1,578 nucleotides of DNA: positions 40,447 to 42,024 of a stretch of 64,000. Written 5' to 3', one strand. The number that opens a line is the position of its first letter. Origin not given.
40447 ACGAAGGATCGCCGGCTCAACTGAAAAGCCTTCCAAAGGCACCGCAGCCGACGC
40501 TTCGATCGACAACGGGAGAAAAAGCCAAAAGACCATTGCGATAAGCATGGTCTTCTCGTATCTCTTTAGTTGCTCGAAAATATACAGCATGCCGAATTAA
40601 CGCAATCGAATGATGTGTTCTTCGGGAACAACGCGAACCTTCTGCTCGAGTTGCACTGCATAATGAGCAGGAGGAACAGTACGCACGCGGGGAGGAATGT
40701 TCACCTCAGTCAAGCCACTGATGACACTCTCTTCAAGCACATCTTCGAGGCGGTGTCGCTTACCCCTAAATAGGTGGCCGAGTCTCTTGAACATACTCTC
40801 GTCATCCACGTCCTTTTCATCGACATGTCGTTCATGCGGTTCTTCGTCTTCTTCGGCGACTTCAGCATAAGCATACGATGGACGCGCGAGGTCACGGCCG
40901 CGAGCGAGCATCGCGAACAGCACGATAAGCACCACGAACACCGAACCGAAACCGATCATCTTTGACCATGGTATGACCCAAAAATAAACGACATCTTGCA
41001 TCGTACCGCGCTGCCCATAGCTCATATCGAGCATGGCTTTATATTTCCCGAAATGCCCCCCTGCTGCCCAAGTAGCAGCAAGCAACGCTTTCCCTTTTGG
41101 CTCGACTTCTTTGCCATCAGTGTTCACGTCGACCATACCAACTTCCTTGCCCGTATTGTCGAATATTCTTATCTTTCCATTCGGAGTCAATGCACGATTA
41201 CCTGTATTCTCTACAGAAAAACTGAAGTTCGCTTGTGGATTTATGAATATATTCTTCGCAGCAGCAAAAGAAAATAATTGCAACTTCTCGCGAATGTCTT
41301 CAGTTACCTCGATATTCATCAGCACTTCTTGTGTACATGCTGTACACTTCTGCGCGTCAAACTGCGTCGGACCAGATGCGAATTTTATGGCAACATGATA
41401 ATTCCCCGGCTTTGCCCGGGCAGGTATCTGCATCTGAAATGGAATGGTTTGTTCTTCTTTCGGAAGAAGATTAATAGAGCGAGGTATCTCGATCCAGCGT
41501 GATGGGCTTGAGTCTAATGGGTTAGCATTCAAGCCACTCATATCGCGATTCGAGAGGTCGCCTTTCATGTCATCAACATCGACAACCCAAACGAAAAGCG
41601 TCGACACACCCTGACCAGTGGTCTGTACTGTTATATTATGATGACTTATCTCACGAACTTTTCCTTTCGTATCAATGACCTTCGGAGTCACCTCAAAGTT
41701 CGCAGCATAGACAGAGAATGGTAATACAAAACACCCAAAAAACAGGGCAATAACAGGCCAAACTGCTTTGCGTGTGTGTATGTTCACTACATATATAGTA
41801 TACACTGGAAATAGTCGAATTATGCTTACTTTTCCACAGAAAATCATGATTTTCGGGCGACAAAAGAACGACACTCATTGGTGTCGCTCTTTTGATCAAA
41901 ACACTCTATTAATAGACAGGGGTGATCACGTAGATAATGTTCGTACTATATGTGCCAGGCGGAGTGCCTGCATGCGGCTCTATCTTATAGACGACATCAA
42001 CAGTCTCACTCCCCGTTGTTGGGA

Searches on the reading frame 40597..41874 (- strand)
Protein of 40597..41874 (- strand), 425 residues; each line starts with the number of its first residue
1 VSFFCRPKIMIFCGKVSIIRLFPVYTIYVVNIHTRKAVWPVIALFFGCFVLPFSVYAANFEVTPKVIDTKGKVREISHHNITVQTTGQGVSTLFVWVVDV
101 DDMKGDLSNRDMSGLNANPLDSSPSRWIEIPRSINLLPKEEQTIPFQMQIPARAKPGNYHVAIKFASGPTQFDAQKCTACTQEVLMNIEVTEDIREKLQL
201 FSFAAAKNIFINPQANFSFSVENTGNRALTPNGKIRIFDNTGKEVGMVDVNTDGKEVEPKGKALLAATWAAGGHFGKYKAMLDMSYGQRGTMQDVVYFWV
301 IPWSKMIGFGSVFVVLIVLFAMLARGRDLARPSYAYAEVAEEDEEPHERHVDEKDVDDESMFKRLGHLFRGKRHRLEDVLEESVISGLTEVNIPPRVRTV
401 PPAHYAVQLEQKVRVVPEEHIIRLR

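Call 7: search_protein_families(library=pfam, proteins=[window:40597-41874:-])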
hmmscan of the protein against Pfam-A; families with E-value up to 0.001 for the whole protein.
window:40597-41874:- (425 aa): 0 families

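Call 47: search_protein_families(library=ncbifam, proteins=[window:40597-41874:-], max_evalue=0.01)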
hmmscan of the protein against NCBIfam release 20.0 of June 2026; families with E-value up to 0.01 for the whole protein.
window:40597-41874:- (425 aa): 0 families

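Call 48: search_protein_families(library=phrogs, proteins=[window:40597-41874:-], max_evalue=0.01)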
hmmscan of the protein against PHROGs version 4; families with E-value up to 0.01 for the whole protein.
window:40597-41874:- (425 aa): 0 families

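Call 51: search_protein_families(library=ncbifam, proteins=[window:40597-41874:-], max_evalue=10)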
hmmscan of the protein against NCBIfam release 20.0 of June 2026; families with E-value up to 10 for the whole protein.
window:40597-41874:- (425 aa): 1 family
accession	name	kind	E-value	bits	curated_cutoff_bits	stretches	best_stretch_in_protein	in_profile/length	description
TIGR04183.1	Por_Secre_tail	domain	0.25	11.3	23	1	210-251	2-38/72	T9SS type A sorting domain-containing protein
